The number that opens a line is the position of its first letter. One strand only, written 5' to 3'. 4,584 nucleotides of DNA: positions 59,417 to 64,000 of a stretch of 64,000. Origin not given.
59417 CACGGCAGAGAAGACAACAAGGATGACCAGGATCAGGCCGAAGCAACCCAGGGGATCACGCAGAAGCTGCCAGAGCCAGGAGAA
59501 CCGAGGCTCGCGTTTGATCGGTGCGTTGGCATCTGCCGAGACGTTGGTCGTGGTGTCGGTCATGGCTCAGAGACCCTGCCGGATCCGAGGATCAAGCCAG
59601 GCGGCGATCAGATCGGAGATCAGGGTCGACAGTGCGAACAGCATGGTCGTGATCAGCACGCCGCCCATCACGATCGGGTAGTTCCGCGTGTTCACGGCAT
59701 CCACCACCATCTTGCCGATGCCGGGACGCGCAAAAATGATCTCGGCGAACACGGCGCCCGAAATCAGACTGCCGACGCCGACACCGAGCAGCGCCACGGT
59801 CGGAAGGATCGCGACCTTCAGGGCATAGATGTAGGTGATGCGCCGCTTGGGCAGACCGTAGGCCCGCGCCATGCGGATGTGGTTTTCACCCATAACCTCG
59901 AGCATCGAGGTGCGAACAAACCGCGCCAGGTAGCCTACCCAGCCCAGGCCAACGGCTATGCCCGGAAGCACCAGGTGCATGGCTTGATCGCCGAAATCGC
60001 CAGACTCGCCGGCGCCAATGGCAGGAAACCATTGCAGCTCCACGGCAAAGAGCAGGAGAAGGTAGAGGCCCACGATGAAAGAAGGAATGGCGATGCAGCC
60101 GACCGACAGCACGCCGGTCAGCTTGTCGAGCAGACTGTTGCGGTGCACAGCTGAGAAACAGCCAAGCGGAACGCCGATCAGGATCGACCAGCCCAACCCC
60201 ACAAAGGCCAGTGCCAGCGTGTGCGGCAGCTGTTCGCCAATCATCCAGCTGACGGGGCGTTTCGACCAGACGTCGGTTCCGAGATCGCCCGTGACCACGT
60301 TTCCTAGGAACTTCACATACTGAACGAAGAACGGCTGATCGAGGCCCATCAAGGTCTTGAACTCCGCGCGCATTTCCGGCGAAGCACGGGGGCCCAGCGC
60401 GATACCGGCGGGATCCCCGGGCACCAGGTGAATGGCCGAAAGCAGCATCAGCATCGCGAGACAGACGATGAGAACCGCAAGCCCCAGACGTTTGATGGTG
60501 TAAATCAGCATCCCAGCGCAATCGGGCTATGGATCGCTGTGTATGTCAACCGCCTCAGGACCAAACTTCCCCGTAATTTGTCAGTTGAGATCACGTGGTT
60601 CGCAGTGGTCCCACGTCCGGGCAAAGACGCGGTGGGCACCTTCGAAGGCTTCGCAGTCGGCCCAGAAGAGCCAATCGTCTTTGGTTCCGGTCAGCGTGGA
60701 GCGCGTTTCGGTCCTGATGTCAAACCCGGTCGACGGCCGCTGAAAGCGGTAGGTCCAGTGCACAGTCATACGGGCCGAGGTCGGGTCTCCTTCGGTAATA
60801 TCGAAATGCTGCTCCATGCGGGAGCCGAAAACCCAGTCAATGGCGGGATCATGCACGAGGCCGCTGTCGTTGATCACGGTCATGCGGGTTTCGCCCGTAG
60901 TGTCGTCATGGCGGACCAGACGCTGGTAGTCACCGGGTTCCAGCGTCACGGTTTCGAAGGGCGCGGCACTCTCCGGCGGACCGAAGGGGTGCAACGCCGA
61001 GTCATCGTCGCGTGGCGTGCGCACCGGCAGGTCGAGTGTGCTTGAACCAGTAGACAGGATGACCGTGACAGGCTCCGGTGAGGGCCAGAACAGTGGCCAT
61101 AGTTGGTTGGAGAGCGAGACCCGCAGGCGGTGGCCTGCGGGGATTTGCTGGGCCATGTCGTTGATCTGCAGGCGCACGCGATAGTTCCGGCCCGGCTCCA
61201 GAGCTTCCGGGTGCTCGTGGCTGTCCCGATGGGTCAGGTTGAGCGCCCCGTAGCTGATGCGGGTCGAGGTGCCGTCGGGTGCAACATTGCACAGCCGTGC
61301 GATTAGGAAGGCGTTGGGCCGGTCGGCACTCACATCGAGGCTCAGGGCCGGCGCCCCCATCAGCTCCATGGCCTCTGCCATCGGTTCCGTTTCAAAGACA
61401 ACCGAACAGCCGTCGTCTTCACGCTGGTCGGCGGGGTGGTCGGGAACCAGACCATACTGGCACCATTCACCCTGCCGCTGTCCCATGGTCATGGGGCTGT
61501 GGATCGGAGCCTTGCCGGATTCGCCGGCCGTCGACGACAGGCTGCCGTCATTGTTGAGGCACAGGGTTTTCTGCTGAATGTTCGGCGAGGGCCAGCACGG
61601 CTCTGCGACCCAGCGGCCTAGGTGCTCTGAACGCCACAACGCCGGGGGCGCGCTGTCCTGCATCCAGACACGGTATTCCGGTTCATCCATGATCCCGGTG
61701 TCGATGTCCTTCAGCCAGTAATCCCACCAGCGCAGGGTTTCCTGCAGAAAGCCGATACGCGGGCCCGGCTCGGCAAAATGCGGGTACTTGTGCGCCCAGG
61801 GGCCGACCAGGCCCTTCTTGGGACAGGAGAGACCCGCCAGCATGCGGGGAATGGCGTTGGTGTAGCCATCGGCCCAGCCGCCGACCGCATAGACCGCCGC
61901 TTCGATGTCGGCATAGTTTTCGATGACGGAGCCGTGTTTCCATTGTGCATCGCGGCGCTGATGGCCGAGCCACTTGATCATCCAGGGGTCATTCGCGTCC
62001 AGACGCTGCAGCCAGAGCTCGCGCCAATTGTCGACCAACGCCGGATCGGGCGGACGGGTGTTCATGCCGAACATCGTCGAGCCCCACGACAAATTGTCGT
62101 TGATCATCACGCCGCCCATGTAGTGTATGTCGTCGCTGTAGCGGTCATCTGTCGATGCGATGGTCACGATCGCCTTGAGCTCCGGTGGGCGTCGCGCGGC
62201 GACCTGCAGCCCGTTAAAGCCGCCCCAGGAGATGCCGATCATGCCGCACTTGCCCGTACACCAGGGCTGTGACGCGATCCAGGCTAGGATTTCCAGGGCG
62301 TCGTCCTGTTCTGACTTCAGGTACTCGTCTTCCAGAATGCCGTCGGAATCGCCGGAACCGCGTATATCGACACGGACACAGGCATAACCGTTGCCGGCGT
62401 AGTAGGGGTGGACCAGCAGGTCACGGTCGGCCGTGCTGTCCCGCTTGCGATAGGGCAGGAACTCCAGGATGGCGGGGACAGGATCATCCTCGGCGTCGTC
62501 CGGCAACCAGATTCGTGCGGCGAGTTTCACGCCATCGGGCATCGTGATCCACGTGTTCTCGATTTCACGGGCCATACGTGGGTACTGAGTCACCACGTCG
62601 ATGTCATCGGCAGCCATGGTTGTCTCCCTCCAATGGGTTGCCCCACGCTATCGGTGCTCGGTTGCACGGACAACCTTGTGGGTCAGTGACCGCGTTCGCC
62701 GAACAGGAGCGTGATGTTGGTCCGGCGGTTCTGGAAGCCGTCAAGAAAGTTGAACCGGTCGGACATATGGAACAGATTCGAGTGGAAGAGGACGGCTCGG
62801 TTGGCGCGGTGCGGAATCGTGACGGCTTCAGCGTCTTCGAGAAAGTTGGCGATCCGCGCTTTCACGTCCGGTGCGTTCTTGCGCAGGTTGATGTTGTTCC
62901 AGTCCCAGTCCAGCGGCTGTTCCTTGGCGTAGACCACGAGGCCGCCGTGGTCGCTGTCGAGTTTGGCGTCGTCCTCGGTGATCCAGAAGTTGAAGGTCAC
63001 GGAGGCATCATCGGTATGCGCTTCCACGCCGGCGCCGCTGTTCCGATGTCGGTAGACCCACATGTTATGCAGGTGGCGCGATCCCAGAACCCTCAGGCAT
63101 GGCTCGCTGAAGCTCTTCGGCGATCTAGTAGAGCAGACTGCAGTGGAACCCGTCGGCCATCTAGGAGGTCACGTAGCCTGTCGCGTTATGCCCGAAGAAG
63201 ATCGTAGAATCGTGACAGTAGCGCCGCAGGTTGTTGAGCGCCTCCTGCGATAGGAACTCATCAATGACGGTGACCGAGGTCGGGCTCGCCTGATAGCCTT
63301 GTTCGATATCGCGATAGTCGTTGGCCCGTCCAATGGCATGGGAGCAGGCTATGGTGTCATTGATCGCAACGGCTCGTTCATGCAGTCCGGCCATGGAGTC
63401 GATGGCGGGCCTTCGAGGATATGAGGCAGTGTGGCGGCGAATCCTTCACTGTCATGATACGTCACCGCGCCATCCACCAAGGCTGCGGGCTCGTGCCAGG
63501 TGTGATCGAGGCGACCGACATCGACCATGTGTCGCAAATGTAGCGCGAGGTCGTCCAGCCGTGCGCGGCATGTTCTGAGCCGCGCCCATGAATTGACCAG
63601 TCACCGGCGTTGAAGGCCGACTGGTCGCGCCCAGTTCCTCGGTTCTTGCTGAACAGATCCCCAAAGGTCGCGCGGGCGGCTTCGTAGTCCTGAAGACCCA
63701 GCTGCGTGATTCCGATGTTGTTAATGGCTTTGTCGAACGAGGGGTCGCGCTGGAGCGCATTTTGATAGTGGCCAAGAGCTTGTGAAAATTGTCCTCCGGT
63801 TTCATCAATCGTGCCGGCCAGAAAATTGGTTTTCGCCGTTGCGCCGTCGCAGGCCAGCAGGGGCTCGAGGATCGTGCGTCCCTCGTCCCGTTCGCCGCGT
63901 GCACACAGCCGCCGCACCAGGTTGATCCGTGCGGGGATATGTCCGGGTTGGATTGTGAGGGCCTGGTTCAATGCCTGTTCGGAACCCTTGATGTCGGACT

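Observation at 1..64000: Roughly one gene-like unit in three is a pseudogene or stub, with no IS elements in sight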

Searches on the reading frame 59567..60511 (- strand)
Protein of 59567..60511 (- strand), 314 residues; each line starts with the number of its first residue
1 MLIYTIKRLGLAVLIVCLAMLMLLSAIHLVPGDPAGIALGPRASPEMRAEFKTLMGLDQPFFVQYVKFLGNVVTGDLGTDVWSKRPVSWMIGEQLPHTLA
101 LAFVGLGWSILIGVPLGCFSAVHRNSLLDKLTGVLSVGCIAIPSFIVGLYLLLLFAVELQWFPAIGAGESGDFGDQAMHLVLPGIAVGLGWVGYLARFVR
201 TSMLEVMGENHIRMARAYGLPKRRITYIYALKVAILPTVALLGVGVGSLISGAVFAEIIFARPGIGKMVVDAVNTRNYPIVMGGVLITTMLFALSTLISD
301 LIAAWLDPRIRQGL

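Call 10: find_encoding_contigs(protein=window:59567-60511:-, flank=10000, max_places=5)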
Protein window:59567-60511:- (314 aa): 9 contigs read that carry it; 5 places shown.
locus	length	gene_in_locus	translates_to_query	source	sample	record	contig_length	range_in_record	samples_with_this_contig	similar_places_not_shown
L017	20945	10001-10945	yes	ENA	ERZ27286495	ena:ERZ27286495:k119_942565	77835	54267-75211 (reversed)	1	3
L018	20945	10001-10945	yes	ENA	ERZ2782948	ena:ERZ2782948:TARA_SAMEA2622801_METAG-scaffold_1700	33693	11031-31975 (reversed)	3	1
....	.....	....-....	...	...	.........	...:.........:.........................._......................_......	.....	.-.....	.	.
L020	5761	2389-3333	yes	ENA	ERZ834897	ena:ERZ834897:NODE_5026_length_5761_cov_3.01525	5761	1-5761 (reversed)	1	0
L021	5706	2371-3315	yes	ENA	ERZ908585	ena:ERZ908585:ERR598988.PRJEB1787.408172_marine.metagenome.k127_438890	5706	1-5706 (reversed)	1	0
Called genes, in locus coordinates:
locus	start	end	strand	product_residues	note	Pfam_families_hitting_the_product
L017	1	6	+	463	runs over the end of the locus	PF01554:MatE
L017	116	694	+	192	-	PF05618:RimB-like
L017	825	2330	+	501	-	PF01266:DAO (weak), PF01488:Shikimate_DH (faint), PF01946:Thi4 (faint), PF07992:Pyr_redox_2 (weak), PF13450:NAD_binding_8 (weak), PF13738:Pyr_redox_3, PF00743:FMO-like, PF13434:Lys_Orn_oxgnase (weak)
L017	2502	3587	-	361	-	PF00155:Aminotran_1_2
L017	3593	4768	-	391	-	PF00926:DHBP_synthase, PF00925:GTP_cyclohydro2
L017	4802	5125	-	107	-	PF00072:Response_reg (weak)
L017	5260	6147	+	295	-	PF05013:FGase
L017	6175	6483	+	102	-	PF24575:TPR_Slam (faint), PF13174:TPR_6 (faint), PF13428:TPR_14 (faint), PF00515:TPR_1 (faint), PF07719:TPR_2 (faint), PF13176:TPR_7 (faint), PF13432:TPR_16 (weak), PF14559:TPR_19 (weak), +2 more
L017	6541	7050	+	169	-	PF00515:TPR_1 (faint), PF14559:TPR_19 (faint)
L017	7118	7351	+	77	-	-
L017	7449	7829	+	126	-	-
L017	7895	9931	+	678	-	PF02129:Peptidase_S15, PF00561:Abhydrolase_1, PF12146:Hydrolase_4 (weak), PF08530:PepX_C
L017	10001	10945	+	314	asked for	PF19300:BPD_transp_1_N, PF00528:BPD_transp_1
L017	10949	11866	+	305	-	PF12911:OppC_N, PF00528:BPD_transp_1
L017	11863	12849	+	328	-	PF00005:ABC_tran, PF13304:AAA_21 (faint), PF08352:oligo_HPY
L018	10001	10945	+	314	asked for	PF19300:BPD_transp_1_N, PF00528:BPD_transp_1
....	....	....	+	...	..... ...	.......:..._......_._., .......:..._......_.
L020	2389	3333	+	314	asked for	PF19300:BPD_transp_1_N, PF00528:BPD_transp_1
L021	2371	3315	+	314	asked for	PF19300:BPD_transp_1_N, PF00528:BPD_transp_1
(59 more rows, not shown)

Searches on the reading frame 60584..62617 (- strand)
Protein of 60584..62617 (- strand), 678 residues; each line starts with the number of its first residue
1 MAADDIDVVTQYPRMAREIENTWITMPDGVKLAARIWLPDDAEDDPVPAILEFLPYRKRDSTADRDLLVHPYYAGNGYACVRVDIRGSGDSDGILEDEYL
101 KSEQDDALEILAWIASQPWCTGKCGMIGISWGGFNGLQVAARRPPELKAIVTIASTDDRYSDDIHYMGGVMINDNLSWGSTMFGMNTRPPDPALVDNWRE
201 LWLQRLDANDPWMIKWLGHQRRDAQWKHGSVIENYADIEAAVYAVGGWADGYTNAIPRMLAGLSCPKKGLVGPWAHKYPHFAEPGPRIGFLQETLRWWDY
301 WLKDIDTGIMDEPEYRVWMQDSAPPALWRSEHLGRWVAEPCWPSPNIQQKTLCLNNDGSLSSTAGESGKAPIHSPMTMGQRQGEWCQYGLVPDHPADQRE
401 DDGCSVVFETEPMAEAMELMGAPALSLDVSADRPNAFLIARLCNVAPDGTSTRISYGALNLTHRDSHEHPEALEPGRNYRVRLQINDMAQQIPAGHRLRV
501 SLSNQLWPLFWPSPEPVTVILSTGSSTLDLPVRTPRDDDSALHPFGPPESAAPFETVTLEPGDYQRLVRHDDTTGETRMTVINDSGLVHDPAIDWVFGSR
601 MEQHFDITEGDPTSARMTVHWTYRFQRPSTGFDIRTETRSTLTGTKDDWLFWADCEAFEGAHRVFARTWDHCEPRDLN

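Call 51: find_homologous_proteins(query=window:60584-62617:-, max_evalue=1e-100)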
Query window:60584-62617:- (678 aa): 7991 proteins with E <= 1e-100 among 8000 candidates; the best 120 are listed.
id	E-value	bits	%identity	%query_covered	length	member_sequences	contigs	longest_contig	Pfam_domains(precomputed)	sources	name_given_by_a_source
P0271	0.0e+0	1623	100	100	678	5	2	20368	PF02129.25,PF08530.17,PF00561.27,PF12146.16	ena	-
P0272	0.0e+0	1304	79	100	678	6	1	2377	PF02129.25,PF00326.28,PF08530.17,PF00561.27,PF12146.16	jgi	-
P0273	0.0e+0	1270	76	100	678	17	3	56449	PF02129.25,PF00326.28,PF08530.17,PF00561.27,PF12146.16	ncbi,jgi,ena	-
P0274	0.0e+0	1254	78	99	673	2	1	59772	PF02129.25,PF08530.17,PF00561.27,PF12146.16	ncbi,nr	ncbi:MAG: CocE/NonD family hydrolase [Rhodospirillales bacterium]|nr:CocE/NonD family hydrolase [Rho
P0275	0.0e+0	1240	75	99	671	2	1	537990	PF02129.25,PF08530.17,PF00561.27,PF12146.16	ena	-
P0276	0.0e+0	1239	76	100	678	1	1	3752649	PF02129.25,PF00326.28,PF08530.17,PF00561.27,PF12146.16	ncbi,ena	-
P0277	0.0e+0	1215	74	100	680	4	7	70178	PF02129.25,PF00326.28,PF05448.19,PF08530.17,PF00561.27,PF12146.16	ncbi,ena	-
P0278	0.0e+0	1214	73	100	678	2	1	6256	PF02129.25,PF00326.28,PF08530.17,PF00561.27,PF12146.16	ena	-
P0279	0.0e+0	1205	74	100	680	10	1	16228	PF02129.25,PF00326.28,PF05448.19,PF08530.17,PF00561.27,PF12146.16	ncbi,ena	-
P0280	0.0e+0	1164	70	100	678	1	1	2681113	PF02129.25,PF00326.28,PF08530.17,PF00561.27,PF12146.16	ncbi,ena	-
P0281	0.0e+0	1144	70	100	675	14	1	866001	PF02129.25,PF00326.28,PF05448.19,PF08530.17,PF00561.27,PF12146.16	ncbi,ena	-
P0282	0.0e+0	1123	69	100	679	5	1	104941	PF02129.25,PF00326.28,PF08530.17,PF00561.27,PF12146.16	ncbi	ncbi:MAG: CocE/NonD family hydrolase [Pseudomonadota bacterium]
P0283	0.0e+0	1121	70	100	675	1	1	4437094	PF02129.25,PF00326.28,PF08530.17,PF00561.27,PF12146.16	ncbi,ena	-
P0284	0.0e+0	1120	69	100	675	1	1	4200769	PF02129.25,PF00326.28,PF08530.17,PF00561.27,PF12146.16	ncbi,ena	-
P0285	0.0e+0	1118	70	99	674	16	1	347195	PF02129.25,PF08530.17,PF00561.27,PF12146.16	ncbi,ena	-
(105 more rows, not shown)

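Call 52: find_encoding_contigs(protein=P0276, flank=10000, max_places=1)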
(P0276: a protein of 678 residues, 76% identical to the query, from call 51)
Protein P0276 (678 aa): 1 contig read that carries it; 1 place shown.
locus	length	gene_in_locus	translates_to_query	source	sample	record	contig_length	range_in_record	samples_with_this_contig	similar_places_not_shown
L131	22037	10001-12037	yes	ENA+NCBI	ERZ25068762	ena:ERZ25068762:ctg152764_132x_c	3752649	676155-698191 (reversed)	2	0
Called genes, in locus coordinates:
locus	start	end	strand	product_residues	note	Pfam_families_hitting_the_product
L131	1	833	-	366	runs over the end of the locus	-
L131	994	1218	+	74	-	-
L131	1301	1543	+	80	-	PF05618:RimB-like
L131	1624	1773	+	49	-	-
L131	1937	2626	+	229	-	PF18030:Rimk_N, PF02955:GSH-S_ATP, PF08443:RimK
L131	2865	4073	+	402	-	-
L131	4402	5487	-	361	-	PF00155:Aminotran_1_2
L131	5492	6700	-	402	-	PF00926:DHBP_synthase, PF00925:GTP_cyclohydro2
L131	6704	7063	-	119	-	-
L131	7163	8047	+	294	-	PF05013:FGase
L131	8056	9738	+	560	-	PF13432:TPR_16, PF13414:TPR_11, PF13432:TPR_16 (weak), PF23914:TPR_CcmH_CycH (weak), PF14559:TPR_19 (weak), PF13432:TPR_16 (weak), PF00515:TPR_1 (weak), PF07719:TPR_2 (weak), +11 more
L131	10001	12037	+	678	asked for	PF02129:Peptidase_S15, PF00326:Peptidase_S9 (weak), PF00561:Abhydrolase_1, PF12146:Hydrolase_4 (weak), PF08530:PepX_C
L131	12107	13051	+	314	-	PF19300:BPD_transp_1_N, PF00528:BPD_transp_1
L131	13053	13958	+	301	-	PF12911:OppC_N, PF00528:BPD_transp_1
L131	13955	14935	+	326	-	PF09818:ABC_ATPase (faint), PF00005:ABC_tran, PF02463:SMC_N (weak), PF13555:AAA_29 (faint), PF13304:AAA_21 (faint), PF08352:oligo_HPY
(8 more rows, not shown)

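Call 53: find_encoding_contigs(protein=P0274, flank=10000, max_places=1)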
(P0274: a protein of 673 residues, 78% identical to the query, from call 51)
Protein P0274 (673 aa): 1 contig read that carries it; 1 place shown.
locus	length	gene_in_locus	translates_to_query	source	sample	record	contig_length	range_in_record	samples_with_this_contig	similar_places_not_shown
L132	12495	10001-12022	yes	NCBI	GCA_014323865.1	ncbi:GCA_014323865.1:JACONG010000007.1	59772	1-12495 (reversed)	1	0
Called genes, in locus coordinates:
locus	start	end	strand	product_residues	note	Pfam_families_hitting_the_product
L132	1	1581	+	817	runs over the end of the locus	PF00070:Pyr_redox (faint), PF00890:FAD_binding_2 (weak), PF01266:DAO, PF07992:Pyr_redox_2 (faint), PF01494:FAD_binding_3 (weak), PF16350:FAO_M, PF01571:GCV_T, PF08669:GCV_T_C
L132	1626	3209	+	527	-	PF06253:MTTB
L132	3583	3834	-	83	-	-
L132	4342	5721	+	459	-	PF01554:MatE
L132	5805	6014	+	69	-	PF13450:NAD_binding_8 (weak)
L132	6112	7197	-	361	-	PF00155:Aminotran_1_2, PF00266:Aminotran_5 (weak)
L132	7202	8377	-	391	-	PF00926:DHBP_synthase, PF00925:GTP_cyclohydro2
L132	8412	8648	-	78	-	-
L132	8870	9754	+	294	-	PF05013:FGase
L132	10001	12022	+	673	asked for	PF02129:Peptidase_S15, PF00561:Abhydrolase_1, PF12146:Hydrolase_4 (faint), PF08530:PepX_C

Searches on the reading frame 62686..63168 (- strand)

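Call 20: search_protein_families(library=pfam, max_evalue=0.1, proteins=[window:62686-63168:-])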
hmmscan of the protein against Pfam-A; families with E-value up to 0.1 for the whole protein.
window:62686-63168:- (161 aa): 2 families
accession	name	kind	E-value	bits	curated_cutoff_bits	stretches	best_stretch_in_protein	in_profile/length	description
PF05721.19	PhyH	-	0.00058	20.6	22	1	18-137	69-203/213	Phytanoyl-CoA dioxygenase (PhyH)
PF13640.12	2OG-FeII_Oxy_3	-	0.0046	18.3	27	1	37-135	2-80/98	2OG-Fe(II) oxygenase superfamily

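Call 50: search_protein_families(library=ncbifam, max_evalue=0.01, proteins=[window:62686-63168:-])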
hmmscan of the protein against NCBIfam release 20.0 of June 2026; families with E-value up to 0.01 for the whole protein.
window:62686-63168:- (161 aa): 0 families

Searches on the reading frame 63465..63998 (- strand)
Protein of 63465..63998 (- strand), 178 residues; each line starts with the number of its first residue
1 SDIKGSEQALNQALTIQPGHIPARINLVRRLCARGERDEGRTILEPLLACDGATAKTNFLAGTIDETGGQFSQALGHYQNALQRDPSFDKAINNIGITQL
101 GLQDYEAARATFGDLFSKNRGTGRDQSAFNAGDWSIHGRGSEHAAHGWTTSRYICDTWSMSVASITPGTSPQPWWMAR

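Call 20: search_protein_families(library=pfam, max_evalue=0.1, proteins=[window:63465-63998:-])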
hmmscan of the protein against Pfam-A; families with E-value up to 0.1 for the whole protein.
window:63465-63998:- (178 aa): 16 families
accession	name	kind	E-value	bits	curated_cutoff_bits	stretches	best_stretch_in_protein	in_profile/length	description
PF14559.12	TPR_19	-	7.2e-14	52.3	25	2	69-120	5-56/68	Tetratricopeptide repeat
PF00515.34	TPR_1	-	3.2e-07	30.3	27.8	1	69-88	15-34/34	Tetratricopeptide repeat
PF07719.23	TPR_2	-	5.2e-06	26.6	27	0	60-87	6-33/34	Tetratricopeptide repeat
PF13428.12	TPR_14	-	1.2e-05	26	23.5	0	66-91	12-37/44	Tetratricopeptide repeat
PF04190.19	GET4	-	9.3e-05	22.7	30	1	59-117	195-254/257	Golgi to ER traffic protein 4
PF13414.12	TPR_11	-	0.00012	22.1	26.8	1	69-100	8-39/42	TPR repeat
PF13431.12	TPR_17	-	0.00023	21.6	24.4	1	77-110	1-34/34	Tetratricopeptide repeat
PF13432.12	TPR_16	-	0.001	19.9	32.7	1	68-112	10-54/65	Tetratricopeptide repeat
PF23914.1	TPR_CcmH_CycH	-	0.0013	19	42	1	3-89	66-155/158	Cytochrome c-type biogenesis protein H TPR domain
PF13424.12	TPR_12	-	0.002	18.7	30.1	0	48-84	37-74/77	Tetratricopeptide repeat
PF07721.20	TPR_4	-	0.0032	18.4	27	0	23-45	3-25/26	Tetratricopeptide repeat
PF13181.12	TPR_8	-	0.0032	18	25.7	0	91-112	3-24/34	Tetratricopeptide repeat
PF13174.12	TPR_6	-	0.014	16.5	26.3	0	95-117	6-28/33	Tetratricopeptide repeat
PF24575.1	TPR_Slam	-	0.016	16.1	35.2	0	62-112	54-104/104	Surface lipoprotein assembly modifier, N-terminal TPR repeats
PF13374.12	TPR_10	-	0.017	15.6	27.5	0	24-49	5-30/42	Tetratricopeptide repeat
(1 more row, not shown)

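Call 50: search_protein_families(library=ncbifam, max_evalue=0.01, proteins=[window:63465-63998:-])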
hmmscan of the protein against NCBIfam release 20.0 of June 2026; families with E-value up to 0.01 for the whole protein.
window:63465-63998:- (178 aa): 7 families
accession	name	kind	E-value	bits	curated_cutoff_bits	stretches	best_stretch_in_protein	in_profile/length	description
TIGR02917.1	PEP_TPR_lipo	equivalog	5e-11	41.2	312.2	1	4-114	142-252/899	XrtA/PEP-CTERM system TPR-repeat protein PrsT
NF033758.1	gliding_GltE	equivalog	4.7e-05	22.5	225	1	48-116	79-147/411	adventurous gliding motility TPR repeat lipoprotein GltE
TIGR02521.1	type_IV_pilW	equivalog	5.6e-05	22.8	154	0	48-136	58-146/234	type IV pilus biogenesis/stability protein PilW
NF040959.1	MamA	equivalog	0.00026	20.5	200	1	8-112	92-196/204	magnetosome protein MamA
NF008757.0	PRK11788.1-5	equivalog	0.0052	16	363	1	26-95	185-255/388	lipopolysaccharide assembly protein LapB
NF033762.1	social_mot_Tgl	equivalog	0.0069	15.7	225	0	72-109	83-120/252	social motility TPR repeat lipoprotein Tgl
NF033920.0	C39_PA2778_fam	equivalog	0.0094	15.4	150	0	59-111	194-246/255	PA2778 family cysteine peptidase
